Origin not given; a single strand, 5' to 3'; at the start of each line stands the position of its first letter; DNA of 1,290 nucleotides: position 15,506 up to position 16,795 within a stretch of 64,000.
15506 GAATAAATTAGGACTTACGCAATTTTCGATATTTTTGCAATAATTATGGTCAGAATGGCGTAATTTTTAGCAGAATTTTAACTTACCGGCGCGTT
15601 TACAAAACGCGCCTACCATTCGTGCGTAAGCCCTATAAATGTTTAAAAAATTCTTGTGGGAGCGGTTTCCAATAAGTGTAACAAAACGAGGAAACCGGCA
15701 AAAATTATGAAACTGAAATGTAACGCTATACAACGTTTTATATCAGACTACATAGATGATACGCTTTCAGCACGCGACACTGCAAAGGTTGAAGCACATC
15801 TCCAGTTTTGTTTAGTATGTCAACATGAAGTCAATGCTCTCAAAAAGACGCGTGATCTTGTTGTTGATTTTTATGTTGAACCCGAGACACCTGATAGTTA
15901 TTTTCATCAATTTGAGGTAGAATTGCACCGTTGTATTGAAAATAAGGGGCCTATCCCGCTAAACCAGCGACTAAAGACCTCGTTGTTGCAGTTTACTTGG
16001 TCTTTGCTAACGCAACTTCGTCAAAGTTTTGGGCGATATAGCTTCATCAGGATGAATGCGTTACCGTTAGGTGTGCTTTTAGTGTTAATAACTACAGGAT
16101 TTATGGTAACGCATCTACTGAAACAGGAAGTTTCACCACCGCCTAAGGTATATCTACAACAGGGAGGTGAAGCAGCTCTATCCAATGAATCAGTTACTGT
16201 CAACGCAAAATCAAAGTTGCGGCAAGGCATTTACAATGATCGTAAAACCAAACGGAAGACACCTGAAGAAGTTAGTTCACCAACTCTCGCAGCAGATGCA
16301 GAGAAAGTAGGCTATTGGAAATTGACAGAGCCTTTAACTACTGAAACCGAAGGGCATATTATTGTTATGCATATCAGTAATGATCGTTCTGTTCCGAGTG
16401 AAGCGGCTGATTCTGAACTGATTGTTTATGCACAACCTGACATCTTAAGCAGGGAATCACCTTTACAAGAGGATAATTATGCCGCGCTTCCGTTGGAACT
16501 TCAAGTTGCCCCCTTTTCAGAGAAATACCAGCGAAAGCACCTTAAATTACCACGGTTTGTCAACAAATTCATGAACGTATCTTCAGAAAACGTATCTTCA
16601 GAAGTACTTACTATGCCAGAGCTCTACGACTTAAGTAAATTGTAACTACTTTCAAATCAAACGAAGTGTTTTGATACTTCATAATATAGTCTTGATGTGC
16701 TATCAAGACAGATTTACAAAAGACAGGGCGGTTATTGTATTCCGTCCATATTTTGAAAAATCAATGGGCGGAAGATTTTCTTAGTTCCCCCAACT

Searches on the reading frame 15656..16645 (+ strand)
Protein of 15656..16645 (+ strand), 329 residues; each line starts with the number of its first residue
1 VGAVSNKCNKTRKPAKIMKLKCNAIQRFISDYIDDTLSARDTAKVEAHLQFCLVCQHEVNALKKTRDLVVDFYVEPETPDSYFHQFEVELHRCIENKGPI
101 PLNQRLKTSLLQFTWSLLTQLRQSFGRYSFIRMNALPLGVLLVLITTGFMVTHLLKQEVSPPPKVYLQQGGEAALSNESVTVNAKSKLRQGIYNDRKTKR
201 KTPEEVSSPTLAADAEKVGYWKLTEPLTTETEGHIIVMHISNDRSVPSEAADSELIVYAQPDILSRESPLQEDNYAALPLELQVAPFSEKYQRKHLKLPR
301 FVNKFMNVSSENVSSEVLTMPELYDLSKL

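Call 15: search_protein_families(library=pfam, proteins=[window:15656-16645:+], max_evalue=0.001)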
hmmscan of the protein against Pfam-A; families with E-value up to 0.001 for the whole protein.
window:15656-16645:+ (329 aa): 1 family
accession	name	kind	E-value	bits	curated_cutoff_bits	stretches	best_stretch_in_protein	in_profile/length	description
PF13490.11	zf-HC2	-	1.5e-08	35.1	22.2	1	22-55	1-34/35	Putative zinc-finger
